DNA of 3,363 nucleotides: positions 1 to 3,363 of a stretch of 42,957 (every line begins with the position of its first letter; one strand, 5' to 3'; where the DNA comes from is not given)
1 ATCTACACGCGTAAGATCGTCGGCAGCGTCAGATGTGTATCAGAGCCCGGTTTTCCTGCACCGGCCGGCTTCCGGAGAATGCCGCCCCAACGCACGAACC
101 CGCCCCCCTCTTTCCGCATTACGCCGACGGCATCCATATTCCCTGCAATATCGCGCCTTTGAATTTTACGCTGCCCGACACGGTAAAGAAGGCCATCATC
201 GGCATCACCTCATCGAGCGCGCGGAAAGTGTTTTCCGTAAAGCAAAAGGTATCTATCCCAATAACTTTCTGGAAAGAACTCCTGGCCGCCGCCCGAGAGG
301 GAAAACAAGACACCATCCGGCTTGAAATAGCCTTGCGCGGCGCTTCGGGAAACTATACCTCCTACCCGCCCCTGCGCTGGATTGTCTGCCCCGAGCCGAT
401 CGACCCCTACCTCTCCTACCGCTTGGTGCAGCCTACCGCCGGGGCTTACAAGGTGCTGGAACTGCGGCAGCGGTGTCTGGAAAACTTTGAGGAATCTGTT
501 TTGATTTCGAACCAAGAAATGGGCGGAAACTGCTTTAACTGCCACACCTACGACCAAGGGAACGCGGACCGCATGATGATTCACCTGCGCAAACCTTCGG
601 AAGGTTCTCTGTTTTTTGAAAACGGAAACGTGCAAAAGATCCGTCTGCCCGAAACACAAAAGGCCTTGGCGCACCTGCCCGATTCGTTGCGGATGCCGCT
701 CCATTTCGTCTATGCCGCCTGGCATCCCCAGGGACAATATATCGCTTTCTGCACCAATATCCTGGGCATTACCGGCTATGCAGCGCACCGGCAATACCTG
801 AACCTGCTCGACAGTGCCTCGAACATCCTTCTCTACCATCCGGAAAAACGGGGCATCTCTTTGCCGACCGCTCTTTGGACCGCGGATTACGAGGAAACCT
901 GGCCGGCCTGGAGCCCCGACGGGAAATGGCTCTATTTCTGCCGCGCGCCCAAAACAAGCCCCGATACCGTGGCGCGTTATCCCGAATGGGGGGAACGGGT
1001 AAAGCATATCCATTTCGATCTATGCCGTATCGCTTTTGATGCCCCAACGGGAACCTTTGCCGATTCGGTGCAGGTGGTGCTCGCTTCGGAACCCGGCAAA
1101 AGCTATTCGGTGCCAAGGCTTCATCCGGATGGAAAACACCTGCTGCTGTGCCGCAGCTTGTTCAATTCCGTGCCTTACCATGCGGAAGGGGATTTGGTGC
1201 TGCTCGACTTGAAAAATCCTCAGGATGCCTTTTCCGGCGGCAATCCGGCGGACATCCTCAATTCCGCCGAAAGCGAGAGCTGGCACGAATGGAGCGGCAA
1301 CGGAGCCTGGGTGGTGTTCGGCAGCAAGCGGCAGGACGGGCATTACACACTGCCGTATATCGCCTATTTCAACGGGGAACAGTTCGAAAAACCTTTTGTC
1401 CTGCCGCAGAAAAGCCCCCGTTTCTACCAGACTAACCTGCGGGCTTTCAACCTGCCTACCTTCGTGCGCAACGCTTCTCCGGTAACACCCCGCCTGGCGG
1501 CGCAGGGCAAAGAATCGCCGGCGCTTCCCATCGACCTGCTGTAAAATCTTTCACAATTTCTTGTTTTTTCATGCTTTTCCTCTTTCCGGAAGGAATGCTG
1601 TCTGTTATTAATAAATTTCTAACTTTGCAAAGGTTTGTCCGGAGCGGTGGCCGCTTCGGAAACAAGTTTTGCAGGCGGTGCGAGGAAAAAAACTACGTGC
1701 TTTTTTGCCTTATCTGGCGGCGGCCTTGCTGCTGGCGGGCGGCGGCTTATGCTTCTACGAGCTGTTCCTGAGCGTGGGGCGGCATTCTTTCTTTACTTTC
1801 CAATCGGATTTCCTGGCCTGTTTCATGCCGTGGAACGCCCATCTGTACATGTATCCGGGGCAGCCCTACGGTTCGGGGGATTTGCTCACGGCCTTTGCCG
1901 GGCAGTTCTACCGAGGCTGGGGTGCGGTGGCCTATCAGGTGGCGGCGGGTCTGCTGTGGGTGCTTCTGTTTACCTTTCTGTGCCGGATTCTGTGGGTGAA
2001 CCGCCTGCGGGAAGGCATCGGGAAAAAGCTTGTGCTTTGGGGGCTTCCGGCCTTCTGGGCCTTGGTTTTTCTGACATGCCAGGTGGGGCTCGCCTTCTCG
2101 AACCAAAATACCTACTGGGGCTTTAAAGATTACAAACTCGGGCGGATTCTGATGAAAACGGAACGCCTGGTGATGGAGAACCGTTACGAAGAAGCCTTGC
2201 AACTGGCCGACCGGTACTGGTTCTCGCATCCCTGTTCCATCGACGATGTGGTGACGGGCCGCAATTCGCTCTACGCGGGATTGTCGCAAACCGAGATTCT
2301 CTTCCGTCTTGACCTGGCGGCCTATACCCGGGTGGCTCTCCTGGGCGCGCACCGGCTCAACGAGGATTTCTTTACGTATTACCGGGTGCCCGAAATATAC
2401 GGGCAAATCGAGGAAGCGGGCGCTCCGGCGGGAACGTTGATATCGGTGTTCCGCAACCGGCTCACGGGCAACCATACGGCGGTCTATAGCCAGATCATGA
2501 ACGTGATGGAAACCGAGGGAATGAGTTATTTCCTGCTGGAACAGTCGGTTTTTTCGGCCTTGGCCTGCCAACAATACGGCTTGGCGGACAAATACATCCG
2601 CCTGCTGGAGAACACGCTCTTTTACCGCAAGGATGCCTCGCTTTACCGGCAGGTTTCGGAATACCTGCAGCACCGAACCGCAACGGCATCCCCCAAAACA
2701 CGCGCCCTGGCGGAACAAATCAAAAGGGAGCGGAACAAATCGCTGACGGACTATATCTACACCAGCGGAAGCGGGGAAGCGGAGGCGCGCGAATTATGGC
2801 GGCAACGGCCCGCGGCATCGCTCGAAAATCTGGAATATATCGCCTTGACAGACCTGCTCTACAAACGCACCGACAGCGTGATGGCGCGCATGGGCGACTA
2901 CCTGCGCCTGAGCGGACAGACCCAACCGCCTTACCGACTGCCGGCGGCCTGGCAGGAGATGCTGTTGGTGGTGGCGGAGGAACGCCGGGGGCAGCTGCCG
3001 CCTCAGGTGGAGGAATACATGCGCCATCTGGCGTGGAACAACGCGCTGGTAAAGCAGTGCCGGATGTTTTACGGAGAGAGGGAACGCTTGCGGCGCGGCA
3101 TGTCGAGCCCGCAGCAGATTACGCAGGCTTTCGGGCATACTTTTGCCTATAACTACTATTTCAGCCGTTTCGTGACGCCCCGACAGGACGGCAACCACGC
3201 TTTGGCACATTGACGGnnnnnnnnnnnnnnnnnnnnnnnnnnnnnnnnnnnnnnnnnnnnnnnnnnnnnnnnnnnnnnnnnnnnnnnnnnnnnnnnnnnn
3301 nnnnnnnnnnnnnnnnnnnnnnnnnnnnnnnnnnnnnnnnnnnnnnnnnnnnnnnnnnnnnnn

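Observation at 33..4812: Tandem module of two CXXCH/beta-propeller lipoprotein paralogs flanking a multi-pass membrane protein: candidate uncharacterised envelope system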

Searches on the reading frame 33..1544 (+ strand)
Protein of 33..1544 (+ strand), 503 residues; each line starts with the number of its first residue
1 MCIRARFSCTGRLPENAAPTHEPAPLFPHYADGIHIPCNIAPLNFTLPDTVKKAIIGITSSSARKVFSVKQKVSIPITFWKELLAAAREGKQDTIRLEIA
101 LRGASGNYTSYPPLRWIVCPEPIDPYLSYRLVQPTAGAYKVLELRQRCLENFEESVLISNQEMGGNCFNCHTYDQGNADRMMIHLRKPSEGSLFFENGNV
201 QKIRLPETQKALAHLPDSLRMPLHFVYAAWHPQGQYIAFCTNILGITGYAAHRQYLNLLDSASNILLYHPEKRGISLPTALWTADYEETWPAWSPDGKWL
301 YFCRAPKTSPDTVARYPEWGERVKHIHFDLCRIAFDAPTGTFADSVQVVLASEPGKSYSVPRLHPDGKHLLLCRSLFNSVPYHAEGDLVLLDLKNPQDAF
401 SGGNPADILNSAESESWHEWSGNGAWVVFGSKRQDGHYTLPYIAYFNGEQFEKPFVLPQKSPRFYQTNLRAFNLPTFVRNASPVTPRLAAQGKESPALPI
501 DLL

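Call 3: search_protein_families(library=pfam, proteins=[window:33-1544:+], max_evalue=1)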
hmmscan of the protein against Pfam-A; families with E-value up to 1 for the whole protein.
window:33-1544:+ (503 aa): 2 families
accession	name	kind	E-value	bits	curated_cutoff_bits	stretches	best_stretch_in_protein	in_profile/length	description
PF07676.18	PD40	-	3.2e-12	46.5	20.9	1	287-307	10-30/38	WD40-like Beta Propeller Repeat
PF00930.27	DPPIV_N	-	0.073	12.2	22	0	285-304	42-61/354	Dipeptidyl peptidase IV (DPP IV) N-terminal region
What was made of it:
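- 46..1544 (+): Paralog A: A-type propeller lipoprotein, truncated at the 5' end. It lacks about 17 codons of signal peptide. The lipobox Cys is at nt 57-59 (FSC). PD40 scores 46.5 bits (call 3).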

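Call 4: search_protein_families(library=ncbifam, proteins=[window:33-1544:+], max_evalue=1)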
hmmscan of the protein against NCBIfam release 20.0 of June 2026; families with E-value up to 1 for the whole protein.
window:33-1544:+ (503 aa): 3 families
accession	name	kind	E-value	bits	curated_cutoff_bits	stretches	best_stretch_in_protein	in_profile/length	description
NF002183.0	PRK01029.1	equivalog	0.00025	20.2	405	1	281-304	321-345/429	Tol-Pal system protein TolB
TIGR02800.1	propeller_TolB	equivalog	0.066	12.1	343.15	0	288-302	281-295/418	Tol-Pal system beta propeller repeat protein TolB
NF033523.0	lasso_peptidase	equivalog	0.37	9.5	400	1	260-305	66-107/638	Atxe2 family lasso peptide isopeptidase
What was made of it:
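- Closest known: TolB. Different: There is no sequence-level membership: 10-20 bits against cut-offs of 343-405 (call 4).
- No cytochrome c domain is recognised by Pfam or NCBIfam (calls 3, 4). No cytochrome domain is detected (calls 3, 4). TolB equivalog models score 10-20 bits against cut-offs of 343-405 (call 4). TolB equivalog models TIGR02800 and NF002183 score 10-20 bits against cut-offs of 343-405 (call 4).
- Tried and rejected: TolB orthology is rejected on the equivalog scores (call 4).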

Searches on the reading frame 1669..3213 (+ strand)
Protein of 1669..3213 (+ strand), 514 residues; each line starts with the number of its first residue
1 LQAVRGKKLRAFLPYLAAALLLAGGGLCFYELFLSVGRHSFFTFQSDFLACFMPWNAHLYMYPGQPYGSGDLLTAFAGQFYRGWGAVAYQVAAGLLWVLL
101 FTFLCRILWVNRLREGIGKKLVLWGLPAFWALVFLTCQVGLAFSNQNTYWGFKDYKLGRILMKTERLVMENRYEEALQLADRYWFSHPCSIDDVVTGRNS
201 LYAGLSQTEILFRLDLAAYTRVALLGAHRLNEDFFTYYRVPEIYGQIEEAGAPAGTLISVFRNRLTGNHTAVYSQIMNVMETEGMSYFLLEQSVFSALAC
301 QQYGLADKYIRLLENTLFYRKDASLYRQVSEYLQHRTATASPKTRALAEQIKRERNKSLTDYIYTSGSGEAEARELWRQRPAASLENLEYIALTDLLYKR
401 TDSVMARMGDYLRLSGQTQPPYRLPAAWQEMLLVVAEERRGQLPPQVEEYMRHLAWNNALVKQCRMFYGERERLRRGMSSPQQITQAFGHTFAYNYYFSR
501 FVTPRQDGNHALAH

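Call 3: search_protein_families(library=pfam, proteins=[window:1669-3213:+], max_evalue=1)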
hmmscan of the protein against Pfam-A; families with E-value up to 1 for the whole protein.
window:1669-3213:+ (514 aa): 3 families
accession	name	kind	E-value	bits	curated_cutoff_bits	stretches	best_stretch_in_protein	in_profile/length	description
PF19529.4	DUF6057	-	9.3e-12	45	29.8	1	32-498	170-568/569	Family of unknown function (DUF6057)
PF07811.17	TadE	-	0.19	12.3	22.9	1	126-148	11-33/43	TadE-like protein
PF23653.1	DUF7149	-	0.2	11.6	27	1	274-339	128-194/239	Domain of unknown function (DUF7149)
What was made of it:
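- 1669..3213 (+): M: short-form DUF6057 protein. The likely true start is the GTG at 1678 or the TTG at 1705. It has 3 TM helices (nt 1699-1755, 1927-1983, 2029-2085) followed by a periplasmic alpha-solenoid. Pfam DUF6057, 45 bits, E 9e-12, profile positions 170-568 only (call 3).
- On DUF6057 (PF19529): M scores 45 bits against 29.8, E 9.3e-12 (call 3).
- Checked: M matches Pfam DUF6057 above threshold, 45 bits against a 29.8-bit cut-off, so it is not unassignable to a family (call 3).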

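Call 4: search_protein_families(library=ncbifam, proteins=[window:1669-3213:+], max_evalue=1)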
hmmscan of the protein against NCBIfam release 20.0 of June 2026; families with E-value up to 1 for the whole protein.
window:1669-3213:+ (514 aa): 0 families

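Call 16: find_homologous_proteins(query=window:1669-3213:+)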
Query window:1669-3213:+ (514 aa): 29 proteins with E <= 0.001 among 8000 candidates.
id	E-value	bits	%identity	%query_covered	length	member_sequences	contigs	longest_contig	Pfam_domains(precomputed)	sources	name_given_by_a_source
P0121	0.0e+0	1156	100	98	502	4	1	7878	PF19529.5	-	-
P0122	0.0e+0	1058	91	95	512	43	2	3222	PF19529.5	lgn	-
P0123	0.0e+0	1049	89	99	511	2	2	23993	PF19529.5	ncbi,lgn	-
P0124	4.3e-254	862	83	88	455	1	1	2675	PF19529.5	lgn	-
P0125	6.0e-244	829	71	99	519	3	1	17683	PF19529.5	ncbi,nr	ncbi:MAG: DUF6057 family protein [Bacteroides sp.]|nr:DUF6057 family protein [Bacteroides sp.]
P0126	1.5e-232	791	70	99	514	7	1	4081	PF19529.5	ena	-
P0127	2.7e-228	777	68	98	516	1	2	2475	PF19529.5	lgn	-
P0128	2.7e-188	645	60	97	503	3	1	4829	PF19529.5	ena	-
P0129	3.9e-188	644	59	98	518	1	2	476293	PF19529.5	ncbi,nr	ncbi:MAG: DUF6057 family protein [Bacteroides sp.]|nr:DUF6057 family protein [Ruminococcus flavefaci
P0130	4.4e-172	591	57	99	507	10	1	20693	PF19529.5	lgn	-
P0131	2.9e-170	585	54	95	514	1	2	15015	PF19529.5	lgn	-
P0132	1.9e-164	566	54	95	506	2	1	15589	PF19529.5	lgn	-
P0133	1.2e-161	557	54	99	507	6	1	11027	PF19529.5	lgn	-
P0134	7.3e-160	551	54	98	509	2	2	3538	PF19529.5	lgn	-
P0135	1.1e-153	531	49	99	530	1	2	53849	PF19529.5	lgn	-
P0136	3.0e-152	526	48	100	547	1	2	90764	PF19529.5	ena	-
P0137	3.4e-148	513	49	99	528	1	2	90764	PF19529.5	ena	-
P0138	2.4e-145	503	48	98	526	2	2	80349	PF19529.5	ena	-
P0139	2.5e-145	503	48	95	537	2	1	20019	PF19529.5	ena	-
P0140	3.3e-138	480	47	95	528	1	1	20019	PF19529.5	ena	-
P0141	2.2e-119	418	51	68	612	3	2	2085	PF19529.5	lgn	-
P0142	3.1e-119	417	50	69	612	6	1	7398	PF19529.5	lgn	-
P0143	2.3e-118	414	52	68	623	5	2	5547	PF19529.5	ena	-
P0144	3.1e-108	381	47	67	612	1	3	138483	PF19529.5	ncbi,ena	-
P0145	5.8e-80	288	43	69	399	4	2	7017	PF19529.5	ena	-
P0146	2.2e-77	279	44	66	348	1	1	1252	PF19529.5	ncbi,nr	ncbi:MAG: hypothetical protein K2I66_05050, partial [Bacteroidales bacterium]|nr:hypothetical protei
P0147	3.1e-76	275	39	70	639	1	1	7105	PF19529.5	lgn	-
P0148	2.1e-72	263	41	70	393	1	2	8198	PF19529.5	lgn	-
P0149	1.4e-65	240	40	70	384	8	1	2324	PF19529.5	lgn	-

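Call 20: find_homologous_proteins(query=A3)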
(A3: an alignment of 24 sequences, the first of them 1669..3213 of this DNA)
Query A3 (24 sequences) (514 aa, profile of the alignment): 27 proteins with E <= 0.001 among 8000 candidates.
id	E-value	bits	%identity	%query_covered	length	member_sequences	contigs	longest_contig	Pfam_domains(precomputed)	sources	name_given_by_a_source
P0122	8.5e-252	855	91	95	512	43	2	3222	PF19529.5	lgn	-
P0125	3.1e-250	850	71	99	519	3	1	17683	PF19529.5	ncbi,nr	ncbi:MAG: DUF6057 family protein [Bacteroides sp.]|nr:DUF6057 family protein [Bacteroides sp.]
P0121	2.3e-249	847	100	98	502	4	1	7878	PF19529.5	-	-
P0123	2.5e-248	843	89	99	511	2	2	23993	PF19529.5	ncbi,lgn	-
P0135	2.3e-242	824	49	99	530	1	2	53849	PF19529.5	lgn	-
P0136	6.9e-241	819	48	100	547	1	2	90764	PF19529.5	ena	-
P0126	3.0e-239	813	70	99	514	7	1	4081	PF19529.5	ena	-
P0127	1.2e-238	811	68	98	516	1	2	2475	PF19529.5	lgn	-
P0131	1.4e-237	808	54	95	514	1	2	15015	PF19529.5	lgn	-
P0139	2.3e-237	807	48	95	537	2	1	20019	PF19529.5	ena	-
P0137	8.6e-237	805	49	99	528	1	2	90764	PF19529.5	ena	-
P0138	1.2e-235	802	48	98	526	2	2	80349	PF19529.5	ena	-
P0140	4.9e-235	800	47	95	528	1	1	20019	PF19529.5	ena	-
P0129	2.5e-232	791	59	98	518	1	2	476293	PF19529.5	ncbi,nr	ncbi:MAG: DUF6057 family protein [Bacteroides sp.]|nr:DUF6057 family protein [Ruminococcus flavefaci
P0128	7.2e-229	779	60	97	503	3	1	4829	PF19529.5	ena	-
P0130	8.4e-229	779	57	99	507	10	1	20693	PF19529.5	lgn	-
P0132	5.3e-228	776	54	95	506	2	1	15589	PF19529.5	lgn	-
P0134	2.2e-227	774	54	98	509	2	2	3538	PF19529.5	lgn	-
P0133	7.3e-225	766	54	99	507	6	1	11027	PF19529.5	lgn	-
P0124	9.5e-215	733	83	88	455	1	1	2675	PF19529.5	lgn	-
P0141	1.8e-213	728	51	68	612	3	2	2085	PF19529.5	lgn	-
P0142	2.5e-210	718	50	69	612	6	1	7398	PF19529.5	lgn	-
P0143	3.6e-209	714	52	68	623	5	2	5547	PF19529.5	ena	-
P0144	1.1e-199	683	47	67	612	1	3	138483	PF19529.5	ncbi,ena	-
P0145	7.9e-113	396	43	69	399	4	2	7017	PF19529.5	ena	-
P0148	1.4e-111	392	41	70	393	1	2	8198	PF19529.5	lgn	-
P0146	7.8e-106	373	44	66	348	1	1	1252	PF19529.5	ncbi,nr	ncbi:MAG: hypothetical protein K2I66_05050, partial [Bacteroidales bacterium]|nr:hypothetical protei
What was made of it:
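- Tried and rejected: A third find_homologous_proteins search, run with the DUF6057 alignment, returned no new sequences and wasted the call (call 20).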

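Call 32: predict_structure(alignment_id=A3)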
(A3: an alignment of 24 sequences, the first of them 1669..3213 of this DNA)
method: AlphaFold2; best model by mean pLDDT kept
length: 514 residues; sequences in the alignment: 24
mean_pLDDT: 84.8   pTM: 0.85
mean pLDDT of the five models: 84.8, 84.5, 83.2, 82.6, 82.6
residues with pLDDT >= 90: 261; 70-90: 192; 50-70: 34; < 50: 27
segments of 3 or more residues with pLDDT < 50: 1-3, 56-64, 500-514
pLDDT, mean of each block of 10 residues (from residue 1): 61 91 96 90 77 53 58 88 93 96 85 75 87 95 75 88 95 97 91 78 85 92 94 85 72 79 91 85 81 94 93 88 95 87 95 89 68 90 93 90 94 93 94 92 89 93 92 90 84 77 35 28
secondary structure, 60 per line:
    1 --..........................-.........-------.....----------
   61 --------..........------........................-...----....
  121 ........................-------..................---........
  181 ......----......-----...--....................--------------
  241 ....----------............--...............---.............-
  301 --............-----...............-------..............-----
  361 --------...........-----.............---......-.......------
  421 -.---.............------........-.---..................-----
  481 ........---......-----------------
elements in order: H3-28 H30-38 H46-50 H69-78 H85-108 H117-144 H152-169 H173-186 H191-196 H207-226 H241-244 H255-266 H269-283 H287-299 H303-314 H320-334 H342-355 H369-379 H385-397 H401-406 H408-414 H426-438 H445-452 H458-475 H481-488 H492-497
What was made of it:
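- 1669..3213 (+): AF2 pLDDT 84.8 (call 32).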

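Call 35: fold_search(model_id=the predicted structure, library=pdb)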
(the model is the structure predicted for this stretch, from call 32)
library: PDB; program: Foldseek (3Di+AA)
matches with E <= 10: 257; with E <= 0.001: 0
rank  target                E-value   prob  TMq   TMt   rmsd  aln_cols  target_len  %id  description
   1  6hiw_DH               5.8e-01  0.28  0.17  0.16  23.6       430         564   13  Cryo-EM structure of the Trypanosoma brucei mitochondrial ribosome - This entry contains the complete small mitoribos (released 2018-09-26)
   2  9ijj_l                6.3e-01  0.15  0.15  0.10  30.3       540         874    9  In situ structure of the central apparatus in mouse sperm axoneme. (released 2025-06-04)
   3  8f5p_C                7.4e-01  0.09  0.10  0.06  28.8       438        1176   10  Structure of Leishmania tarentolae IFT-A (state 2) (released 2022-12-21)
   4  7pua_DH               8.6e-01  0.09  0.11  0.11  21.4       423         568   12  Middle assembly intermediate of the Trypanosoma brucei mitoribosomal small subunit (released 2022-03-02)
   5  5khr_O                9.6e-01  0.35  0.23  0.21  17.4       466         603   12  Model of human Anaphase-promoting complex/Cyclosome complex (APC15 deletion mutant) in complex with the E2 UBE2C/UBCH1 (released 2016-08-24)
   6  5khu_Y                1.0e+00  0.21  0.16  0.19  18.0       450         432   13  Model of human Anaphase-promoting complex/Cyclosome (APC15 deletion mutant), in complex with the Mitotic checkpoint co (released 2016-09-07)
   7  1hz4                  1.0e+00  0.44  0.23  0.30  16.2       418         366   11  CRYSTAL STRUCTURE OF TRANSCRIPTION FACTOR MALT DOMAIN III (released 2001-11-28)
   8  3mkr_A                1.1e+00  0.41  0.19  0.29  17.8       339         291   15  Crystal structure of yeast alpha/epsilon-COP subcomplex of the COPI vesicular coat (released 2010-07-14)
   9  4in3_D                1.2e+00  0.08  0.11  0.09  23.3       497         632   10  Crystal Structure of the Chs5-Bch1 Exomer Cargo Adaptor Complex (released 2013-03-06)
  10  6vbu_4                1.2e+00  0.25  0.17  0.22  16.7       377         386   15  Structure of the bovine BBSome complex (released 2020-01-29)
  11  6voa_E                1.4e+00  0.21  0.18  0.22  16.4       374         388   15  Cryo-EM structure of the BBSome-ARL6 complex (released 2020-06-24)
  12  8qcb_B                1.4e+00  0.14  0.17  0.15  18.8       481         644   12  CryoEM structure of a S. Cerevisiae Ski2387 complex in the open state (released 2023-11-08)
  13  5g04_Y                1.4e+00  0.13  0.14  0.15  22.2       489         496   13  Structure of the human APC-Cdc20-Hsl1 complex (released 2016-05-25)
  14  6h5f                  1.7e+00  0.14  0.14  0.13  18.3       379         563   11  LtgA disordered Helix (released 2019-08-28)
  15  9l4d_A                1.7e+00  0.13  0.18  0.06  24.7       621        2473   10  ATR-ATRIP bound with RP-3500 (released 2025-05-21)
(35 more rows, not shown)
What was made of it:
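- D looks like a TPR-type protein-interaction scaffold (call 35).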

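Call 55: search_solved_structures(query=A3, max_evalue=10, show_alignments=0)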
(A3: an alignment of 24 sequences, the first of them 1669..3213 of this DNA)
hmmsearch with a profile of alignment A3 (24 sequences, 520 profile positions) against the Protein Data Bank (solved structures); distinct sequences matched with E-value up to 10: 3.
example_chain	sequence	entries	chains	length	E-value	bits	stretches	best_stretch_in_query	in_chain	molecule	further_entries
8a22_Be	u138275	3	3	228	0.34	13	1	412-482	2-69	uS5m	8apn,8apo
1fft_C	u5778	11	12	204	1.7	10.7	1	74-143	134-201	UBIQUINOL OXIDASE | Cytochrome o ubiquinol oxidase | Cytochrome bo(3) ubiquinol oxidase subunit 3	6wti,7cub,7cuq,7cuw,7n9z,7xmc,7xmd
6cfw_A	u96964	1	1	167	2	10.5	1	88-140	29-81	Monovalent cation/H+ antiporter subunit E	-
